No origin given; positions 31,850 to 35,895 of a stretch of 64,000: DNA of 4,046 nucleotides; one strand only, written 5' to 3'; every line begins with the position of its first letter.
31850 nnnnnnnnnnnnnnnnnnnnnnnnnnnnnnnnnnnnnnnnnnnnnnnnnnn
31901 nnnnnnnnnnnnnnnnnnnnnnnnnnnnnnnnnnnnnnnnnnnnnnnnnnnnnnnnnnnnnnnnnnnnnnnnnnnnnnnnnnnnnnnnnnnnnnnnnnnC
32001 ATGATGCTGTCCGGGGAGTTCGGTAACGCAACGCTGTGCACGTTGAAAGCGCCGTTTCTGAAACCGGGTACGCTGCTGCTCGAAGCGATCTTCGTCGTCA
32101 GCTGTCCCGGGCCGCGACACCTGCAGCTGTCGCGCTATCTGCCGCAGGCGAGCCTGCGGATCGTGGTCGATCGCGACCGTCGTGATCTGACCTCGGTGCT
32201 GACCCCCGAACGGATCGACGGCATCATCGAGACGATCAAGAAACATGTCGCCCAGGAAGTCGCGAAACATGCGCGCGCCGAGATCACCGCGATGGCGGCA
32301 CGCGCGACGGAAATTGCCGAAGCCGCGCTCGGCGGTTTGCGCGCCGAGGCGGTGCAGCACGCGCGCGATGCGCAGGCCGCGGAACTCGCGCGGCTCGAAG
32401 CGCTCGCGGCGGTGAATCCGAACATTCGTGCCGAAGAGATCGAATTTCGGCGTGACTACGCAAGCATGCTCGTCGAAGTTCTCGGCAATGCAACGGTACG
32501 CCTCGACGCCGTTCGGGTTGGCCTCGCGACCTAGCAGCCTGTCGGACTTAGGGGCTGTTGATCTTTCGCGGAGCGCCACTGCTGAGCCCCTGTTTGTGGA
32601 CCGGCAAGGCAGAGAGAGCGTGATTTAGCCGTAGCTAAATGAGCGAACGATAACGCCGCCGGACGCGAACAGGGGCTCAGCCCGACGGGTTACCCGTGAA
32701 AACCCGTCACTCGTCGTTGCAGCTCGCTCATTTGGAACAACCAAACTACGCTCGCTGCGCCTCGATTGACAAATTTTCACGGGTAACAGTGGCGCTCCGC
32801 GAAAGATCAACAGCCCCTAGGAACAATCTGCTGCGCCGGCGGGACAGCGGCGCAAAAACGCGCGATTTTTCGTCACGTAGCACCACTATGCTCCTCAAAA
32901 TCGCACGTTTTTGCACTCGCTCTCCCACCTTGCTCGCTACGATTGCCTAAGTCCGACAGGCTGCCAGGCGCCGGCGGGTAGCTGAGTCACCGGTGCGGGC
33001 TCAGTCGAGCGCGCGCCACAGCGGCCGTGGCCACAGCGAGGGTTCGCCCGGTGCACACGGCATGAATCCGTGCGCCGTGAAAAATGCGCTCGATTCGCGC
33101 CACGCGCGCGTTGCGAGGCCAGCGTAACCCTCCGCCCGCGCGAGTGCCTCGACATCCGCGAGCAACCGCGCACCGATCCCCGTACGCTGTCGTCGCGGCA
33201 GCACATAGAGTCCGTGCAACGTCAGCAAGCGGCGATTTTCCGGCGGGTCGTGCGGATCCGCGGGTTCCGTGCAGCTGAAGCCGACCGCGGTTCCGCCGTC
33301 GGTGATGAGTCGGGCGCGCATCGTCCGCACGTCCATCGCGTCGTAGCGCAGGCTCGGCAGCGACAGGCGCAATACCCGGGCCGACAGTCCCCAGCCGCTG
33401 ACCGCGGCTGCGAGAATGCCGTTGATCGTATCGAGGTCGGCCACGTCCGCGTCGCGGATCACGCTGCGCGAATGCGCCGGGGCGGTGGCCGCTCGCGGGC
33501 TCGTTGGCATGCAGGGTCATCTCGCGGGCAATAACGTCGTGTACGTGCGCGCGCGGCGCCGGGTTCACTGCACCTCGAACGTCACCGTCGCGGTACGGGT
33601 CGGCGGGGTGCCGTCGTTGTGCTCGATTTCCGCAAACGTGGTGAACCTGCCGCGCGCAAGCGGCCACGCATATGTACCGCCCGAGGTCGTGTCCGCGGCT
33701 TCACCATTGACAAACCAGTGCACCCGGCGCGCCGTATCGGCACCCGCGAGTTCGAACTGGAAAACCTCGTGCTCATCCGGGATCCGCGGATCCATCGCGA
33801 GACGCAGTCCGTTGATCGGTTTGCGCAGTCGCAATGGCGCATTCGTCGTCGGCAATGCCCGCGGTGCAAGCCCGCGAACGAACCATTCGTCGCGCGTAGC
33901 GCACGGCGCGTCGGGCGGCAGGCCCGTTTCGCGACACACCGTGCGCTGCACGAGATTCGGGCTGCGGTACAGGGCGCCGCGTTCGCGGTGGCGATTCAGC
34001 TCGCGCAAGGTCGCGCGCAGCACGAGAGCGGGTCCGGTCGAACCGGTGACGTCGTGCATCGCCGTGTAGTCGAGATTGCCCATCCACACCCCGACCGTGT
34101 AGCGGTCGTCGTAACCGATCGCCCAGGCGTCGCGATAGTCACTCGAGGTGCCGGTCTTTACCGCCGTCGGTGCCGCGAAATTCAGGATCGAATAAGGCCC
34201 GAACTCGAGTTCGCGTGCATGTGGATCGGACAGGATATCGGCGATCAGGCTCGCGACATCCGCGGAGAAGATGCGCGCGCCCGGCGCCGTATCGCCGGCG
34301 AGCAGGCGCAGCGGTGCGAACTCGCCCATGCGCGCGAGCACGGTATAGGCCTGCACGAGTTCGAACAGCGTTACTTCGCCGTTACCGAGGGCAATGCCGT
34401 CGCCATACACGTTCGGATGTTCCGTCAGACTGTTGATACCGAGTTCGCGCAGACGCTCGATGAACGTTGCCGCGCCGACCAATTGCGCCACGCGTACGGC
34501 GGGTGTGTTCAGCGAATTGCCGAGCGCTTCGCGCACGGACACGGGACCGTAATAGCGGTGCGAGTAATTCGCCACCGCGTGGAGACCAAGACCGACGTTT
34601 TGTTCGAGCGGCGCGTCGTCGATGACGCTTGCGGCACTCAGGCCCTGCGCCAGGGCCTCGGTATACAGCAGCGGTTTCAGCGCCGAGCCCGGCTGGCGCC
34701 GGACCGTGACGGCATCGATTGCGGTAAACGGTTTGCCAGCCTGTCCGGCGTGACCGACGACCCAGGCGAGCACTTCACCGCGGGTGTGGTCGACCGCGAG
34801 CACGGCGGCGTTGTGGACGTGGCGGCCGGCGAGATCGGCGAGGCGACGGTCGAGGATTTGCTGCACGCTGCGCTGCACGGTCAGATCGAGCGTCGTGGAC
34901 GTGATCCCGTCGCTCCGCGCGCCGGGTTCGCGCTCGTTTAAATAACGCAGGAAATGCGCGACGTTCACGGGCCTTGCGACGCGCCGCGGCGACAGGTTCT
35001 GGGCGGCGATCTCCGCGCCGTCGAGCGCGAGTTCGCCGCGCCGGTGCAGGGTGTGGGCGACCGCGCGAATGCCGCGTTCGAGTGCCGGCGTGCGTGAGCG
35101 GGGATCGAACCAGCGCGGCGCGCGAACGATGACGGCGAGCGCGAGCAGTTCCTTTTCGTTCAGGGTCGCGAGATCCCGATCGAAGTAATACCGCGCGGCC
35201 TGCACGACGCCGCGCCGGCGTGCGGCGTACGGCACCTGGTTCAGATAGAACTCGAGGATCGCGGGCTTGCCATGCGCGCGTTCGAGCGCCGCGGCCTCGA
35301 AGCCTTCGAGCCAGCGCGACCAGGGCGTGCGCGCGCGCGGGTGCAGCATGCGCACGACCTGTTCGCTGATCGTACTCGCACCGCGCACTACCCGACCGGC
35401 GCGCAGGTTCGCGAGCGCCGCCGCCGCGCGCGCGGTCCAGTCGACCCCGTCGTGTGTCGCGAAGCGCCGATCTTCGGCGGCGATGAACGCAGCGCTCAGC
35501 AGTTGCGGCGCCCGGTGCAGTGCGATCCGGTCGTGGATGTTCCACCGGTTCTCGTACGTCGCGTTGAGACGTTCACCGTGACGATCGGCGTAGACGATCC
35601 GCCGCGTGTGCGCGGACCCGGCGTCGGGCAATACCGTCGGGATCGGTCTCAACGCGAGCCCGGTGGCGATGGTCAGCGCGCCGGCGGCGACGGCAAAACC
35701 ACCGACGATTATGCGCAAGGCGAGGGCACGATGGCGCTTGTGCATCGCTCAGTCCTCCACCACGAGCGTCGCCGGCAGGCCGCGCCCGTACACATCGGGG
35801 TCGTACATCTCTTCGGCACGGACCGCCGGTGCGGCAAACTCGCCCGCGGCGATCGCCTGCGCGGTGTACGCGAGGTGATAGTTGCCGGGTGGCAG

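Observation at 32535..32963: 429-bp nested inverted-repeat element fused to the rapA stop codon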

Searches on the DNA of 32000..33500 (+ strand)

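Call 5: search_rna_families(source=window, start=32000, end=33500, threshold=evalue, max_evalue=10, show_alignments=3)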
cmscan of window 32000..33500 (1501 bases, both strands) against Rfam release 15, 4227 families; matches with E-value up to 10: 6.
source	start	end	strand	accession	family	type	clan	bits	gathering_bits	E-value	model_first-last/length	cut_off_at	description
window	32358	32404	-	RF01523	TB10Cs1H2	Gene; snRNA; snoRNA; HACA-box;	-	20.3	50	0.39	1-63/63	no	Trypanosomatid snoRNA TB10Cs1H2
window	32852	32913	-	RF04248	MIR7486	Gene; miRNA;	-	19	67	3.6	1-87/87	no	MIR7486 microRNA precursor family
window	33279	33359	+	RF00983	mir-662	Gene; miRNA;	-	17.7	88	6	1-82/82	no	mir-662 microRNA precursor family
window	32838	32928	-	RF01898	mir-363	Gene; miRNA;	CL00110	17.4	58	1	1-80/80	no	mir-363 microRNA precursor family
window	32581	32681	+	RF04198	MIR8670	Gene; miRNA;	-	17.4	150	3.8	14-128/142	no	MIR8670 microRNA precursor family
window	32844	32923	-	RF00053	mir-7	Gene; miRNA;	-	15.4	51.8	8.8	1-91/91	no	mir-7 microRNA precursor family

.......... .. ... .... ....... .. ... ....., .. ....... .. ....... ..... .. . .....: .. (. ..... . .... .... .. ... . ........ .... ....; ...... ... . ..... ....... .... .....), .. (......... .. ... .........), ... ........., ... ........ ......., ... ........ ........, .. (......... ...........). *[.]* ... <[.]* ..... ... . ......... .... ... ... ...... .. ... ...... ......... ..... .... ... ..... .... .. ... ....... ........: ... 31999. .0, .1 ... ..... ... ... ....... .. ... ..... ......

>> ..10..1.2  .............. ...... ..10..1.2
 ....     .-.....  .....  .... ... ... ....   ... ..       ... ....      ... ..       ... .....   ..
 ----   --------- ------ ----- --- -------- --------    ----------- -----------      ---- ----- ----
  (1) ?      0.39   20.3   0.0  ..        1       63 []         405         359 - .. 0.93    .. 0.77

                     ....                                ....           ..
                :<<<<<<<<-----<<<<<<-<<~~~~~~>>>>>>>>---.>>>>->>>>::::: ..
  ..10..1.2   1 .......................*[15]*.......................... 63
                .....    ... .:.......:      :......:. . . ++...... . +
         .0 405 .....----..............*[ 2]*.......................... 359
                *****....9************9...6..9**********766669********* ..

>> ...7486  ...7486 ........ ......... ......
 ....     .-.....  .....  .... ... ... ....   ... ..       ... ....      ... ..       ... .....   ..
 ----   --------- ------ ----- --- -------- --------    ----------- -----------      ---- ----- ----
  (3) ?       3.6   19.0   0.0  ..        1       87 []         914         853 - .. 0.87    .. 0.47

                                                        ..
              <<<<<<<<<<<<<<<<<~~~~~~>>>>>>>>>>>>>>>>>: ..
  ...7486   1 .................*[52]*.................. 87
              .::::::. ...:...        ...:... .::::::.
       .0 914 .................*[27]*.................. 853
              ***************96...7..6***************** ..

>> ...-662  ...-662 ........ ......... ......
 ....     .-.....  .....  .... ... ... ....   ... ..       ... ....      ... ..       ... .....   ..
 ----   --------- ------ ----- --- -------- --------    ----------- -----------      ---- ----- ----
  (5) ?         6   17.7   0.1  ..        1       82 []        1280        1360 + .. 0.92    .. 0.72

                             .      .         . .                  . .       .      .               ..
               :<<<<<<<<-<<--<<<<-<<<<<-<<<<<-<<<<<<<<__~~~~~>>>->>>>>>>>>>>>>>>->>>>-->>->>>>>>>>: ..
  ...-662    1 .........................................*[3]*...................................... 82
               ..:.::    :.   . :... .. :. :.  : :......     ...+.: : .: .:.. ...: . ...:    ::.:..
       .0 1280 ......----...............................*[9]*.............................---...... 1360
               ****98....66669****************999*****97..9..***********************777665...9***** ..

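Call 9: search_dna_similar(query=window:32530-32970:+, collection=plasmids, mode=distant, max_evalue=0.01)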
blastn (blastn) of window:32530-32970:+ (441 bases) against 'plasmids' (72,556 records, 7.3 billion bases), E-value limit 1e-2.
No match.

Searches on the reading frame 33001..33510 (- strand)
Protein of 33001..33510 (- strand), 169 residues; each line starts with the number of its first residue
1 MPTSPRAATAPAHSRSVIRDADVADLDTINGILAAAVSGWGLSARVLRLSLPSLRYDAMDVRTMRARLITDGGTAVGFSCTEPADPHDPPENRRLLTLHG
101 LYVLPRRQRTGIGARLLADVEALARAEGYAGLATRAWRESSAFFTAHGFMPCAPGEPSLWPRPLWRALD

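Call 11: search_protein_families(library=pfam, proteins=[window:33001-33510:-])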
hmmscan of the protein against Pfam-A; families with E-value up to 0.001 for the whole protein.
window:33001-33510:- (169 aa): 3 families
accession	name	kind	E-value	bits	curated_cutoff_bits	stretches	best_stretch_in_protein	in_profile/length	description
PF00583.31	Acetyltransf_1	-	1.5e-08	35.3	20.7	1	69-149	38-116/116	Acetyltransferase (GNAT) family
PF13508.13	Acetyltransf_7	-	3.5e-08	34.2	27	1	70-150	9-83/84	Acetyltransferase (GNAT) domain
PF13673.13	Acetyltransf_10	-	5.1e-05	23.7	23.6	1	97-153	53-111/128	Acetyltransferase (GNAT) domain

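Call 12: find_encoding_contigs(protein=window:33001-33510:-, flank=8000, max_places=10)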
Protein window:33001-33510:- (169 aa): 16 contigs read that carry it; 10 places shown.
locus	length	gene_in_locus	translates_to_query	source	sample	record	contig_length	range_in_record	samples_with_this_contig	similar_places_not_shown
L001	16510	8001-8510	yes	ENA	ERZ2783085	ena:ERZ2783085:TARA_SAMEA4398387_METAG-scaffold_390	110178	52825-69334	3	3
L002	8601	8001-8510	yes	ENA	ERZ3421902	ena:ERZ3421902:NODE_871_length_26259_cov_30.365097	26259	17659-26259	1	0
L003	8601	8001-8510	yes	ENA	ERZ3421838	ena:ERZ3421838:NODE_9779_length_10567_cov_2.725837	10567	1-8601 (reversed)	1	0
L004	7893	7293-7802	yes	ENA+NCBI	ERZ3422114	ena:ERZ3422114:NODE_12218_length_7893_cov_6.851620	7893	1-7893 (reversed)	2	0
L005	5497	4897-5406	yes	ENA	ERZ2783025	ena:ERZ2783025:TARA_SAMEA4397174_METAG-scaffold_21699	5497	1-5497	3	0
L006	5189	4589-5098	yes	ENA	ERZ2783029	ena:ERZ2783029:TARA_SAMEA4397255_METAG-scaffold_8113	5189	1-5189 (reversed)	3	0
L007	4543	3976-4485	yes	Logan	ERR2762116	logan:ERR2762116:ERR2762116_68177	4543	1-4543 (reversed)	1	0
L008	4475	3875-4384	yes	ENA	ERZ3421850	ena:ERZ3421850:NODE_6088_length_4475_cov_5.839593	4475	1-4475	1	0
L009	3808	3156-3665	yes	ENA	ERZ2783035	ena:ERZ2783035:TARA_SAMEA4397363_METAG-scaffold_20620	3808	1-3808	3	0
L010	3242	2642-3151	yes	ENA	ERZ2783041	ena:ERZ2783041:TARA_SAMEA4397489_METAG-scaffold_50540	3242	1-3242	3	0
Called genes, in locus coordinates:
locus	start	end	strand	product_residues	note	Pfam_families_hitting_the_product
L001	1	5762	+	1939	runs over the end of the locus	PF11974:bMG3 (faint), PF01835:MG2, PF07703:A2M_BRD, PF00207:A2M, PF17973:bMG10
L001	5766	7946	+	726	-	PF00912:Transgly, PF00905:Transpeptidase, PF06832:BiPBP_C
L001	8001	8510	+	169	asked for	PF00583:Acetyltransf_1, PF13673:Acetyltransf_10 (weak), PF13508:Acetyltransf_7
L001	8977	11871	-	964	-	PF18339:Tudor_1_RapA, PF18337:Tudor_RapA, PF00176:SNF2-rel_dom, PF00270:DEAD (weak), PF04851:ResIII, PF00271:Helicase_C, PF12137:RapA_C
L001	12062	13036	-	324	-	PF02558:ApbA, PF03807:F420_oxidored (faint), PF08546:ApbA_C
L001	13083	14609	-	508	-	PF00501:AMP-binding, PF13193:AMP-binding_C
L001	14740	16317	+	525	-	-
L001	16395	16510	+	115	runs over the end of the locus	PF00581:Rhodanese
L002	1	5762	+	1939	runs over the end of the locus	PF11974:bMG3 (faint), PF01835:MG2, PF07703:A2M_BRD, PF00207:A2M, PF17973:bMG10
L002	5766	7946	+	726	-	PF00912:Transgly, PF00905:Transpeptidase, PF06832:BiPBP_C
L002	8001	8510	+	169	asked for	PF00583:Acetyltransf_1, PF13673:Acetyltransf_10 (weak), PF13508:Acetyltransf_7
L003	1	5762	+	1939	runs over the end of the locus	PF11974:bMG3 (weak), PF01835:MG2, PF07703:A2M_BRD, PF00207:A2M, PF17973:bMG10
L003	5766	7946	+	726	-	PF00912:Transgly, PF00905:Transpeptidase, PF06832:BiPBP_C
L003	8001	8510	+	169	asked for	PF00583:Acetyltransf_1, PF13673:Acetyltransf_10 (weak), PF13508:Acetyltransf_7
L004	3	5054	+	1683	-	?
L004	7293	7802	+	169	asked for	PF00583:Acetyltransf_1, PF13673:Acetyltransf_10 (weak), PF13508:Acetyltransf_7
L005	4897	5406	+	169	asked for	PF00583:Acetyltransf_1, PF13673:Acetyltransf_10 (weak), PF13508:Acetyltransf_7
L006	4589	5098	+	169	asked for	PF00583:Acetyltransf_1, PF13673:Acetyltransf_10 (weak), PF13508:Acetyltransf_7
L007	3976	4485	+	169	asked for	PF00583:Acetyltransf_1, PF13673:Acetyltransf_10 (weak), PF13508:Acetyltransf_7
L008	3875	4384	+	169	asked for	PF00583:Acetyltransf_1, PF13673:Acetyltransf_10 (weak), PF13508:Acetyltransf_7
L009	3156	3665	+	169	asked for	PF00583:Acetyltransf_1, PF13673:Acetyltransf_10 (weak), PF13508:Acetyltransf_7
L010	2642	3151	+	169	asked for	PF00583:Acetyltransf_1, PF13673:Acetyltransf_10 (weak), PF13508:Acetyltransf_7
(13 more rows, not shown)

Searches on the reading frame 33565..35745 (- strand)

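Call 11: search_protein_families(library=pfam, proteins=[window:33565-35745:-])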
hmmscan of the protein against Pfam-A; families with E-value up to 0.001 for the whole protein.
window:33565-35745:- (726 aa): 3 families
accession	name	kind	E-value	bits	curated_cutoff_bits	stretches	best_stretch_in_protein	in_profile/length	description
PF00912.28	Transgly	-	3e-42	144.5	27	1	67-232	10-176/178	Transglycosylase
PF00905.27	Transpeptidase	-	5.7e-17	62.3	22.1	1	314-546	2-265/299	Penicillin binding protein transpeptidase domain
PF06832.18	BiPBP_C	-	4.3e-09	36.6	26.8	1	630-701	4-74/90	Penicillin-Binding Protein C-terminus Family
